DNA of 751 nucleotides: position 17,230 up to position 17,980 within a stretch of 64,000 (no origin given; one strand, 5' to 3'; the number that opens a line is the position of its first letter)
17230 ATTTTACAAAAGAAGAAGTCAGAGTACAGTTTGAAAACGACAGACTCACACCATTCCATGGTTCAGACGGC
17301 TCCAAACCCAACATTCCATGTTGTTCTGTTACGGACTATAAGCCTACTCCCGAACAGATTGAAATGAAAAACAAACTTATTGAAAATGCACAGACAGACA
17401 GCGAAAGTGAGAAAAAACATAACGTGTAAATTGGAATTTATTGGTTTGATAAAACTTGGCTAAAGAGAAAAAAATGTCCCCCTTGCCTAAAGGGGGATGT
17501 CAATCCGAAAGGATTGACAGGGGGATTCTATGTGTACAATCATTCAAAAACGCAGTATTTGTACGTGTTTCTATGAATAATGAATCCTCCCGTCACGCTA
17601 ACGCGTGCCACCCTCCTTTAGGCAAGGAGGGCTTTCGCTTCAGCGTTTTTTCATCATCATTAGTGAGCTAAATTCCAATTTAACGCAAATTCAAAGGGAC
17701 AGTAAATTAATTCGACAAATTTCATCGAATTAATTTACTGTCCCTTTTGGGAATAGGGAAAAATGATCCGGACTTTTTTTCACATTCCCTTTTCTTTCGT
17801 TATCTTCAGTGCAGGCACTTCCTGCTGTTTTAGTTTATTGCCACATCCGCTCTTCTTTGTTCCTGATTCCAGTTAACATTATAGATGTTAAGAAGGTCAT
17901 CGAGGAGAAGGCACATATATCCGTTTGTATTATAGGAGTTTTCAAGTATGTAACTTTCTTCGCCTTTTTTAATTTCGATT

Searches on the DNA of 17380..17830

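Call 81: search_rna_families(source=window, start=17380, end=17830, threshold=evalue, max_evalue=1)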
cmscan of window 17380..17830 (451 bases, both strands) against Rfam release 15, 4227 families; matches with E-value up to 1: 13.
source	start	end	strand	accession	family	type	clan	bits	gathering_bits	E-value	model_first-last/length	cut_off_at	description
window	17690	17748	-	RF04255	MIR8001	Gene; miRNA;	-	38.9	90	3.7e-06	1-67/67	no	MIR8001 microRNA precursor family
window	17693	17747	+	RF03623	mir-1252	Gene; miRNA;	-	31.5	70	0.0017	1-65/65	no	mir-1252 microRNA precursor family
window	17473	17635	-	RF01026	MIR828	Gene; miRNA;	-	28.2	69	0.0027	1-115/115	no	MIR828 microRNA precursor family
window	17695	17745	+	RF04134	MIR7504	Gene; miRNA;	-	26.6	83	0.015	1-124/124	no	MIR7504 microRNA precursor family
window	17693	17747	-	RF03743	MIR7696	Gene; miRNA;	-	26.5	83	0.0071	1-88/88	no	MIR7696 microRNA precursor family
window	17690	17752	+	RF03743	MIR7696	Gene; miRNA;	-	25.3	83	0.015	1-88/88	no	MIR7696 microRNA precursor family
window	17693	17747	+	RF04251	MIR5070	Gene; miRNA;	CL00139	23.3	100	0.046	1-116/116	no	MIR5070 microRNA precursor family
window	17664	17760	+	RF02364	Yfr13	Gene; sRNA;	-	21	39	0.54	1-98/98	no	Cyanobacterial functional RNA 13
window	17693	17747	-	RF01418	HIV_POL-1_SL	Cis-reg;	-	19.6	54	0.27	1-113/113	no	HIV pol-1 stem loop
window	17693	17749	+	RF04118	MIR9481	Gene; miRNA;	-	18.2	130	0.4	1-135/135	no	MIR9481 microRNA precursor family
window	17695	17746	-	RF01494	rliD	Gene; antisense;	-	17.2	50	0.013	269-327/327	no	Listeria sRNA rliD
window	17687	17755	-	RF04210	MIR8643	Gene; miRNA;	-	17.2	135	0.92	2-150/150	no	MIR8643 microRNA precursor family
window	17448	17497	+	RF03050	RAGATH-25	Gene; sRNA;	-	14.8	49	0.51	1-50/50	no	RAGATH-25 RNA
